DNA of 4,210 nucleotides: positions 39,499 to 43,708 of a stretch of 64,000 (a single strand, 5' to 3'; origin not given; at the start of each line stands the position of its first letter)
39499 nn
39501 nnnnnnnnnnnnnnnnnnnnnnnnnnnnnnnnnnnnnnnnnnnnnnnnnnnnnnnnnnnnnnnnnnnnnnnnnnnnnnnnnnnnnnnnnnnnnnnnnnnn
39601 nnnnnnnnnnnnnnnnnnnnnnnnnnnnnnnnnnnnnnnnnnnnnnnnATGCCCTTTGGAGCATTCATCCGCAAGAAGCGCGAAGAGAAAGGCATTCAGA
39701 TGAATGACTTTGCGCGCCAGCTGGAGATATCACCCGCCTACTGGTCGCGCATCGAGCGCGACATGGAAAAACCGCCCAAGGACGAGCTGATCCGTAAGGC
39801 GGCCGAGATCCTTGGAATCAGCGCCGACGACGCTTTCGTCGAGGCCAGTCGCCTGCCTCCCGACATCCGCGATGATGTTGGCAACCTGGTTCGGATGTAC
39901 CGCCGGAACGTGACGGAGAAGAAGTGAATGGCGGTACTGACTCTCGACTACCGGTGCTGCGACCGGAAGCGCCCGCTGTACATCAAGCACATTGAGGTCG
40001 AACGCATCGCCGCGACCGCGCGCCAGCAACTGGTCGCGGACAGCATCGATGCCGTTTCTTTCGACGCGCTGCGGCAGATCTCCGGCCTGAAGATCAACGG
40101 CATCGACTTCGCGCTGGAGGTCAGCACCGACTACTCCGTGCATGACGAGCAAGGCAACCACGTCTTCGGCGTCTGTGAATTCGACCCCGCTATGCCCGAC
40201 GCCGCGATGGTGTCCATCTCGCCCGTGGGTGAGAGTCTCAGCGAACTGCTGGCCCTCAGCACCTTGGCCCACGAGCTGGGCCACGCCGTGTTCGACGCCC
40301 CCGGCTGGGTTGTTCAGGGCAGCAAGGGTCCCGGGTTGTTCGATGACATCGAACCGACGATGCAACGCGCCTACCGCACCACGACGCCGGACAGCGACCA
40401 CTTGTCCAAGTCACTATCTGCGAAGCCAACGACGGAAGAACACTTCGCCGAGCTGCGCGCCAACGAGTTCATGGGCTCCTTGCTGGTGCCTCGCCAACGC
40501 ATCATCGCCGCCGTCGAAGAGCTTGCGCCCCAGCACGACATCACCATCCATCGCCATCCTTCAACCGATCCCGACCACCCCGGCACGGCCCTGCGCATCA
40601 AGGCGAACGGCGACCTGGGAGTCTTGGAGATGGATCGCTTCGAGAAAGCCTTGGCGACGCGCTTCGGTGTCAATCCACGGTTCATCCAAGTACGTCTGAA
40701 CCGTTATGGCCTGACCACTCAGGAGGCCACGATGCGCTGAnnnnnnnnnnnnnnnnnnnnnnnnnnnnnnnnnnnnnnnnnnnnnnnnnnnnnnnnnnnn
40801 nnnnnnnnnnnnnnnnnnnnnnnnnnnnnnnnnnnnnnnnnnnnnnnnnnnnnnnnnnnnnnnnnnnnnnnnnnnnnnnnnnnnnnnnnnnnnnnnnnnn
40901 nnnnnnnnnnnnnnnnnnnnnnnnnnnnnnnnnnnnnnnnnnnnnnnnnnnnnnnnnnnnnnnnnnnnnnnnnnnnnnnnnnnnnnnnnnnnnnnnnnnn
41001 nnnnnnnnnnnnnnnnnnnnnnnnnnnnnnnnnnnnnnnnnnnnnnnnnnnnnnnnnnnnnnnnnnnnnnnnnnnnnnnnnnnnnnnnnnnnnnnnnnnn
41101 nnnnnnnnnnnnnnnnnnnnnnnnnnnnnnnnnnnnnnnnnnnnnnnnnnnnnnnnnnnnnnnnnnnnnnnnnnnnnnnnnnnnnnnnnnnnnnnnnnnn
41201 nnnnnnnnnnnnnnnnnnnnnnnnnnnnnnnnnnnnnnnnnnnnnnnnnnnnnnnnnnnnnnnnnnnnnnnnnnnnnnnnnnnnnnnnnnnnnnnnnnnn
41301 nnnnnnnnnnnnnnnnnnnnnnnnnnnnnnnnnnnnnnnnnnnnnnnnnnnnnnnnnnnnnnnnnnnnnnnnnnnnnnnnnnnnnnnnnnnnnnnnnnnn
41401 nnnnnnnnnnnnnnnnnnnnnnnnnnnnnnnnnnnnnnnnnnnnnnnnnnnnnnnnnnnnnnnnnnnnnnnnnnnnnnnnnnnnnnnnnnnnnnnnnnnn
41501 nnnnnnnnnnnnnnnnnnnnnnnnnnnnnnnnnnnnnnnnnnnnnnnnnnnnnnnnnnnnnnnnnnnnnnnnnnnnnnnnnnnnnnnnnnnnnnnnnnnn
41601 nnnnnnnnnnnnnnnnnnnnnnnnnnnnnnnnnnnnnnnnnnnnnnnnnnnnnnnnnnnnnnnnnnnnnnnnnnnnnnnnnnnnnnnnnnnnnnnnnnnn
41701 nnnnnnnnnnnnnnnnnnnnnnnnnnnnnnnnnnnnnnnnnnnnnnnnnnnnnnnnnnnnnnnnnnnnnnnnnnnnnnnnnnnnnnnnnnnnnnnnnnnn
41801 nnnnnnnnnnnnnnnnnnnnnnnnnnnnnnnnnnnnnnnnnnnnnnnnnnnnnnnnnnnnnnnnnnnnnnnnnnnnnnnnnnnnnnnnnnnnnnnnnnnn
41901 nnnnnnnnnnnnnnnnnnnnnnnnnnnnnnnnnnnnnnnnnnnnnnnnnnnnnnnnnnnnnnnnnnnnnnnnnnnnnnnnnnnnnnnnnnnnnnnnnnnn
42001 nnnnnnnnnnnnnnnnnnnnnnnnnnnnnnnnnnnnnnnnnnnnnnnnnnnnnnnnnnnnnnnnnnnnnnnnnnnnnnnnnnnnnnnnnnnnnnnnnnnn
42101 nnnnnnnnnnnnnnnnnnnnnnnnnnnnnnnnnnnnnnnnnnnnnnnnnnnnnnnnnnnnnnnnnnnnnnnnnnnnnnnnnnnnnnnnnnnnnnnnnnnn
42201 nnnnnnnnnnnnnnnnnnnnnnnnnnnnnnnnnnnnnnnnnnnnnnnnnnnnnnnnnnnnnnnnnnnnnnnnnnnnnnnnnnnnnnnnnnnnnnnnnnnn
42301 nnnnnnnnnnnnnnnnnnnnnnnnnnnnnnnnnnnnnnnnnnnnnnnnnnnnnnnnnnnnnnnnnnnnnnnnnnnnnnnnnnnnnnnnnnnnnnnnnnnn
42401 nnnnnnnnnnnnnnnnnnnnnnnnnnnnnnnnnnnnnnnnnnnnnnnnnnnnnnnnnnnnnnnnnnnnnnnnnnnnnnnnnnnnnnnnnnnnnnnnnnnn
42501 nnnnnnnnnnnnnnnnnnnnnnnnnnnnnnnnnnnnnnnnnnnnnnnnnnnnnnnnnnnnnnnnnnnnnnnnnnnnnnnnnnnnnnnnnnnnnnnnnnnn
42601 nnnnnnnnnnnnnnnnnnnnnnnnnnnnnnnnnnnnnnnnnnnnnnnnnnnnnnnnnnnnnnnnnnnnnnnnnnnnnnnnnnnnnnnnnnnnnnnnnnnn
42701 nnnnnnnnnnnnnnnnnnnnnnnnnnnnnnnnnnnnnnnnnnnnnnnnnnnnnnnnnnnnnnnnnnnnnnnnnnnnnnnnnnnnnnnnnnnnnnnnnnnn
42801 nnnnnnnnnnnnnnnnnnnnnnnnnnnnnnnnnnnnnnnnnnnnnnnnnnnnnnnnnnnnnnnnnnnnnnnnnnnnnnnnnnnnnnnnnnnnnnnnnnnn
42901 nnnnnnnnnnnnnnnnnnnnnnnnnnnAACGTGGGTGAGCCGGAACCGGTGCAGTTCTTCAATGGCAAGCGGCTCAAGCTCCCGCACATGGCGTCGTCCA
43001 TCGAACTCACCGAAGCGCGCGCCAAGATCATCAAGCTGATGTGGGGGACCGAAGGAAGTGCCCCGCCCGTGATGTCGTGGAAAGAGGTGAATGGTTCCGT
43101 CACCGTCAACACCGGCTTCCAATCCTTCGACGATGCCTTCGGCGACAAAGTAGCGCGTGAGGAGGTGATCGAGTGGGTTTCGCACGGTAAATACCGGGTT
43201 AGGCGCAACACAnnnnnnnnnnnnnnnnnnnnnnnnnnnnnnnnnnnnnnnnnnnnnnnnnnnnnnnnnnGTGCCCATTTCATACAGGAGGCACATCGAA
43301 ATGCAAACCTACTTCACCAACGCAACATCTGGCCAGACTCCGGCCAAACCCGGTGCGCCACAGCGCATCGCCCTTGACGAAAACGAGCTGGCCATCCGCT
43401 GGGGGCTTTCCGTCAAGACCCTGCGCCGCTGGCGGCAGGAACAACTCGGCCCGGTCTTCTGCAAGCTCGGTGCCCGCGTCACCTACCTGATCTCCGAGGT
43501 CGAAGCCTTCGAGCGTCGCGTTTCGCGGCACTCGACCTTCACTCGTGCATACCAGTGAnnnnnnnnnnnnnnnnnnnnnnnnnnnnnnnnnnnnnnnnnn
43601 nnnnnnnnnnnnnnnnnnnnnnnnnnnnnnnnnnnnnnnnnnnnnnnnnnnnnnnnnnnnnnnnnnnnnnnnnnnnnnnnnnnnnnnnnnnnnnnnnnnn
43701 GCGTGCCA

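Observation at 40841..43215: Two adjacent ORFs (474 aa and 312 aa) with coding-like composition but no motif I can place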

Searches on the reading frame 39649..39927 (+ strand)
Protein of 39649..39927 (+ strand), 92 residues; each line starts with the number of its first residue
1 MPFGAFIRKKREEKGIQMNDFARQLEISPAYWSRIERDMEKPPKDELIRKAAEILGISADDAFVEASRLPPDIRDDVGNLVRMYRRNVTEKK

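Call 3: search_protein_families(library=pfam, proteins=[window:39649-39927:+], max_evalue=0.1)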
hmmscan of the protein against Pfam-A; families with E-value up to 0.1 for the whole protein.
window:39649-39927:+ (92 aa): 5 families
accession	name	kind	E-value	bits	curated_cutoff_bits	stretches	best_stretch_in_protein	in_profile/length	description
PF01381.28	HTH_3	-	8.8e-11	42.1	23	1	7-60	1-53/55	Helix-turn-helix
PF13560.12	HTH_31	-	5.6e-10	39.8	27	1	3-61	2-60/64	Helix-turn-helix domain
PF12844.13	HTH_19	-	1e-09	38.6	30.2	1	4-61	1-57/64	Helix-turn-helix domain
PF13413.12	HTH_25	-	3.5e-06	27.2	24.6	1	7-60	2-60/62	Helix-turn-helix domain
PF13443.12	HTH_26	-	0.0024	18.5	22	1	7-61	2-56/63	Cro/C1-type HTH DNA-binding domain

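Call 4: search_protein_families(library=phrogs, proteins=[window:39649-39927:+], max_evalue=0.1)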
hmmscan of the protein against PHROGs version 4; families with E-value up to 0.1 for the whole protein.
window:39649-39927:+ (92 aa): 19 families
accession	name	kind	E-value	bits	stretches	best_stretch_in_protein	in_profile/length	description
phrog_3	-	transcription regulation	2.7e-09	38.3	1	1-67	87-150/430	transcriptional repressor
phrog_8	-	transcription regulation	7.1e-09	36.6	1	1-60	75-133/346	transcriptional regulator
phrog_4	-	transcription regulation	2.3e-07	31.1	1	2-61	136-190/400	transcriptional repressor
phrog_2328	-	transcription regulation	2.3e-06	28.4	1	7-62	20-74/128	transcriptional repressor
phrog_2967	-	transcription regulation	7.9e-06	26.6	1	2-66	10-73/225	transcriptional regulator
phrog_2439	-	transcription regulation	4.8e-05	23.4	1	5-60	10-64/367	transcriptional regulator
phrog_32768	-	unknown function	8.7e-05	22.4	1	3-62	10-69/446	-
phrog_1468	-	transcription regulation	0.00049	20.7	1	2-35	7-40/67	transcriptional repressor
phrog_3949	-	transcription regulation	0.0012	20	1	17-83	28-93/161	transcriptional repressor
phrog_7241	-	transcription regulation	0.0017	19.4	1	7-61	66-119/122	transcriptional regulator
phrog_5823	-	transcription regulation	0.0018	18.5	1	3-70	7-74/404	transcriptional regulator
phrog_9908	-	DNA, RNA and nucleotide metabolism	0.0022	18.2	1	4-60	15-69/282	DNA binding protein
phrog_1373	-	transcription regulation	0.0029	18.6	1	7-67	68-127/166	transcriptional regulator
phrog_4836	-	transcription regulation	0.0035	17.9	1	4-57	77-129/194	CII-like regulator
phrog_6288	-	unknown function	0.0057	17.3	1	3-51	30-78/322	-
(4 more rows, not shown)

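Call 5: search_protein_families(library=padloc, proteins=[window:39649-39927:+], max_evalue=0.1)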
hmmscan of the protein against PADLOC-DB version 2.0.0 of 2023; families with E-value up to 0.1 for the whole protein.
window:39649-39927:+ (92 aa): 9 families
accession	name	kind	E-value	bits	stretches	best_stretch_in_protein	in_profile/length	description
PDLC02926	HTH_VI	-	1.7e-08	32.6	1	3-59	2-57/92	-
PDLC04142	capH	-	1.3e-05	24.2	1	2-83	6-75/103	capH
PDLC04775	PDC-M69A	-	0.0016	16.9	1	4-66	9-70/113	-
PDLC03665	Control_protein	-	0.0032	15.7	1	3-61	9-67/77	control protein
PDLC03668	Control_protein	-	0.011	14.2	1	6-40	12-46/79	control protein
PDLC04133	mad1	-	0.021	13.1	0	13-44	3-34/60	mads_1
PDLC03947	RmrA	-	0.021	11.7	1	7-57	16-65/383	-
PDLC03949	RmrA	-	0.023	11.6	1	11-59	11-58/363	-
PDLC03312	MTase_II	-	0.038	9.6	1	4-77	62-134/1344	Type II methyltransferase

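Call 6: search_protein_families(library=ncbifam, proteins=[window:39649-39927:+], max_evalue=0.1)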
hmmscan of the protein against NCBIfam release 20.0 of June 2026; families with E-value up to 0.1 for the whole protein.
window:39649-39927:+ (92 aa): 7 families
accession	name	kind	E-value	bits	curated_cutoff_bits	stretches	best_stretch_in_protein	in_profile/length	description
NF046032.1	TransRegSlrRBacil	equivalog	1.8e-06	28.1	250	1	4-63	3-62/149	HTH-type transcriptional regulator SlrR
NF041951.1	phage_RstR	subfamily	4.7e-06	26.8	80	1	1-65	1-64/108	RstR family transcriptional repressor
NF038139.1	Reg_Aceta_RamB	equivalog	9.2e-06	24.5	700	1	4-74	4-74/465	acetate metabolism transcriptional regulator RamB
TIGR00270.2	TIGR00270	equivalog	1.9e-05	24.6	110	1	3-58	76-130/159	multiprotein bridging factor aMBF1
TIGR03070.1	couple_hipB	subfamily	0.0013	18.7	71.65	1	3-48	3-48/58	type II toxin-antitoxin system Y4mF family antitoxin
TIGR02612.1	mob_myst_A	hypoth_equivalog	0.028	14.3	122.6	1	2-64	25-88/150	mobile mystery protein A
NF007481.0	PRK10072.1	equivalog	0.048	14.1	110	1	8-47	39-78/96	HTH-type transcriptional regulator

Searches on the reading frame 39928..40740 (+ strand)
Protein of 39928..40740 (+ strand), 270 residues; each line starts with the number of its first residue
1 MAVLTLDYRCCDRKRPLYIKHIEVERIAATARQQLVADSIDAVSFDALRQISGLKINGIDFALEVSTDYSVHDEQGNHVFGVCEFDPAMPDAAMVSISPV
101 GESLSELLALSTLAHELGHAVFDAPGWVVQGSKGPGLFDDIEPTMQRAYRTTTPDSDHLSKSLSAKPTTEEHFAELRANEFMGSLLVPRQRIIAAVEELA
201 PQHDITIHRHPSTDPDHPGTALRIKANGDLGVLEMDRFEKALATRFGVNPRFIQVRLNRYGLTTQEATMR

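Call 3: search_protein_families(library=pfam, proteins=[window:39928-40740:+], max_evalue=0.1)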
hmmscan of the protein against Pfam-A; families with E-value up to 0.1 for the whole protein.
window:39928-40740:+ (270 aa): 1 family
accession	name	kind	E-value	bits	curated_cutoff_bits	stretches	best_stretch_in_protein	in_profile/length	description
PF06114.19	Peptidase_M78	-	1.1e-05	25.7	22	0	102-123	35-56/123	IrrE N-terminal-like domain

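Call 4: search_protein_families(library=phrogs, proteins=[window:39928-40740:+], max_evalue=0.1)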
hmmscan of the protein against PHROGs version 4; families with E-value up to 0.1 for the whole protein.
window:39928-40740:+ (270 aa): 4 families
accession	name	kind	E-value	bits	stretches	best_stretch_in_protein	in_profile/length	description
phrog_87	-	other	0.00028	21.7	0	104-121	80-97/227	metallo-protease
phrog_2439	-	transcription regulation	0.0011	18.9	1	110-198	198-251/367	transcriptional regulator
phrog_13742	-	other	0.0073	16.9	1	56-129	14-79/248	peptidase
phrog_1914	-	unknown function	0.054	14.2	0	112-121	97-106/222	-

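Call 5: search_protein_families(library=padloc, proteins=[window:39928-40740:+], max_evalue=0.1)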
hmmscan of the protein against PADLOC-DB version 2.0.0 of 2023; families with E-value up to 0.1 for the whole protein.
window:39928-40740:+ (270 aa): 2 families
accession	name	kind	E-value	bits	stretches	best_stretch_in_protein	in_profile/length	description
PDLC03953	RmrA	-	0.00018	18.9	0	173-197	230-254/373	-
PDLC04141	capP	-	0.00046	17.7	1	112-198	70-124/242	capP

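Call 6: search_protein_families(library=ncbifam, proteins=[window:39928-40740:+], max_evalue=0.1)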
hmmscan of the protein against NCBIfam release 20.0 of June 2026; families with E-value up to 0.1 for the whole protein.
window:39928-40740:+ (270 aa): 0 families

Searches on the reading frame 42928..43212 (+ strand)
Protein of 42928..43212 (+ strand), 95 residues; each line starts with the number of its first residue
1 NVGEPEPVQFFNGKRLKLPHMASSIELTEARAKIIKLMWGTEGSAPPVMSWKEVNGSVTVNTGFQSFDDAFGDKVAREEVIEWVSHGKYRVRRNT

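Call 114: search_solved_structures(query=A7, max_evalue=10, show_alignments=2)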
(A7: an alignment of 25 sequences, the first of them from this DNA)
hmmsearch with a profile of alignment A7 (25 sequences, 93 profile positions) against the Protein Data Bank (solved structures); distinct sequences matched with E-value up to 10: 13.
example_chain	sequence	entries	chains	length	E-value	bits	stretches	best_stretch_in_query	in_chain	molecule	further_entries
3bro_A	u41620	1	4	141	0.16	15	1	21-63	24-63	Transcriptional regulator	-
7lz9_A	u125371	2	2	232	0.21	14.7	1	11-64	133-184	Putative two-component system response regulator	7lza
6qm2_A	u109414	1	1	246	0.64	13.1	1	32-82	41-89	Type-2 restriction enzyme NlaIV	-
1kop_A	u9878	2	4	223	0.82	12.8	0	8-31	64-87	CARBONIC ANHYDRASE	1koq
8dpc_A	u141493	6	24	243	1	12.5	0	8-31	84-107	Carbonic anhydrase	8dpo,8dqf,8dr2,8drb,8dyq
2hqn_A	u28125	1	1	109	1.1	12.4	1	10-58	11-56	Putative TRANSCRIPTIONAL REGULATOR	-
8ivq_A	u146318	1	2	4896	1.3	12.1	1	12-78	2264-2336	Isoform 2 of Baculoviral IAP repeat-containing protein 6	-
8atu_A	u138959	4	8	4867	1.7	11.8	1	17-78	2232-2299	Baculoviral IAP repeat-containing protein 6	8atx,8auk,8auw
8atm_A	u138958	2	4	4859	1.7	11.8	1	17-78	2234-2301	Baculoviral IAP repeat-containing protein 6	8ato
8e2d_A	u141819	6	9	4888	1.7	11.8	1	17-78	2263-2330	Baculoviral IAP repeat-containing protein 6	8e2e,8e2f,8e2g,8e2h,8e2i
8e2k_A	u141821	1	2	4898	1.7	11.8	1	17-78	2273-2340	Baculoviral IAP repeat-containing protein 6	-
8uvx_B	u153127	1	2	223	1.7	11.7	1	10-58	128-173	DNA-binding response regulator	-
8uuz_A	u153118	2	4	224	1.8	11.7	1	10-58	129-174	DNA-binding response regulator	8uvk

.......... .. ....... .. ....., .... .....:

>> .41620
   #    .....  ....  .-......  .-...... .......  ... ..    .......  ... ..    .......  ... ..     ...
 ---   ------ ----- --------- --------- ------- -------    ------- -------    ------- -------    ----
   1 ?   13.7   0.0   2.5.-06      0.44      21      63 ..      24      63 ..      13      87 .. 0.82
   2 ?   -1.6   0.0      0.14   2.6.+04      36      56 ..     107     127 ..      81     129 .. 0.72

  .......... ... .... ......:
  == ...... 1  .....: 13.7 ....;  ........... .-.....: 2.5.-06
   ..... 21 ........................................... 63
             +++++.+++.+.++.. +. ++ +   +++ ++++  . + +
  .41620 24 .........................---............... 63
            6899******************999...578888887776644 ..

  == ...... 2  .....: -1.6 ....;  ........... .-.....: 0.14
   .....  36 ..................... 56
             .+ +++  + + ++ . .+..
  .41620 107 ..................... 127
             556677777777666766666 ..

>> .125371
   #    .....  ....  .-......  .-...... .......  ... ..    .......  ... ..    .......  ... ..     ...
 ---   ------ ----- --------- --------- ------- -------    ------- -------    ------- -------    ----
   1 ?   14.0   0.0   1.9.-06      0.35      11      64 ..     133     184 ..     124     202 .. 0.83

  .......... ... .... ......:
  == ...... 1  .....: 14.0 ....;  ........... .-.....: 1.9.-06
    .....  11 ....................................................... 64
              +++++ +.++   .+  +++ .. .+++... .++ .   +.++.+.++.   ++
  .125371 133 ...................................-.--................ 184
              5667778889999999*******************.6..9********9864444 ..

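Call 115: search_protein_families(library=pfam, alignment_id=A7, max_evalue=1)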
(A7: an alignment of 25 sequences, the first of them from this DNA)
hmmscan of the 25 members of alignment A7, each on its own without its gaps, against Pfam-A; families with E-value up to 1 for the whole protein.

A. member 1, seq(95 aa): 0 families

B. families by the number of members that match (of 25 scanned): 16 families
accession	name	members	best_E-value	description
PF19348.4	DUF5926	2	0.054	Family of unknown function (DUF5926)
PF06347.19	SH3_4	1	0.0091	Bacterial SH3 domain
PF24734.1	DUF7685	1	0.019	Domain of unknown function (DUF7685)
PF05066.19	HARE-HTH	1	0.042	HB1, ASXL, restriction endonuclease HTH domain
PF02186.21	TFIIE_beta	1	0.043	TFIIE beta subunit core domain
PF16364.11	Antigen_C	1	0.074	Cell surface antigen C-terminus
PF02265.22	S1-P1_nuclease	1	0.083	S1/P1 Nuclease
PF22885.1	DUF7020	1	0.088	Domain of unknown function (DUF7020)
PF19283.4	APEH_N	1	0.1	Acylamino-acid-releasing enzyme, N-terminal domain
PF03444.21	HrcA_DNA-bdg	1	0.11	Winged helix-turn-helix transcription repressor, HrcA DNA-binding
PF18087.6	RuBisCo_chap_C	1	0.12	Rubisco Assembly chaperone C-terminal domain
PF24659.1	DUF7648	1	0.12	Domain of unknown function (DUF7648)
PF08694.16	UFC1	1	0.13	Ubiquitin-fold modifier-conjugating enzyme 1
PF23938.1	DUF7273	1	0.18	Domain of unknown function (DUF7273)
PF18743.7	AHJR-like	1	0.19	REase_AHJR-like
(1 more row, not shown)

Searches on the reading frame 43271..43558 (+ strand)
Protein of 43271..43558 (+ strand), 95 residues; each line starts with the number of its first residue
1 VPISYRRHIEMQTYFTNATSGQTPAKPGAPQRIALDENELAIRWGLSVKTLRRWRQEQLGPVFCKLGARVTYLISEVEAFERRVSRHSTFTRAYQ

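Call 3: search_protein_families(library=pfam, proteins=[window:43271-43558:+], max_evalue=0.1)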
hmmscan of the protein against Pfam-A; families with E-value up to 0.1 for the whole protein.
window:43271-43558:+ (95 aa): 2 families
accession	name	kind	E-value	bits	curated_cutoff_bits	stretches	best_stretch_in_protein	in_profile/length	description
PF12728.13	HTH_17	-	0.00018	22.2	27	1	36-82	3-48/51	Helix-turn-helix domain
PF00376.29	MerR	-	0.024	14.9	28.2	1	39-61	4-26/38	MerR family regulatory protein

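Call 4: search_protein_families(library=phrogs, proteins=[window:43271-43558:+], max_evalue=0.1)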
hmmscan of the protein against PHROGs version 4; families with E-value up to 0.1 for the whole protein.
window:43271-43558:+ (95 aa): 7 families
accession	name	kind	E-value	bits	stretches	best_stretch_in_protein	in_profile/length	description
phrog_66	-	integration and excision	2.2e-07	31.9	1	24-83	83-142/412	excisionase and transcriptional regulator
phrog_597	-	DNA, RNA and nucleotide metabolism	0.0013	19.8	1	15-81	93-161/200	DNA binding protein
phrog_4745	-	DNA, RNA and nucleotide metabolism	0.0028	18.4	1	35-87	32-90/107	DNA binding protein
phrog_17173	-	unknown function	0.024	15.8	1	31-59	40-68/98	-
phrog_6620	-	integration and excision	0.032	14.8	1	38-83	5-51/201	transposase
phrog_7735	-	integration and excision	0.053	14.9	1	35-88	6-57/99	excisionase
phrog_2528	-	unknown function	0.08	14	1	38-91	32-86/90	-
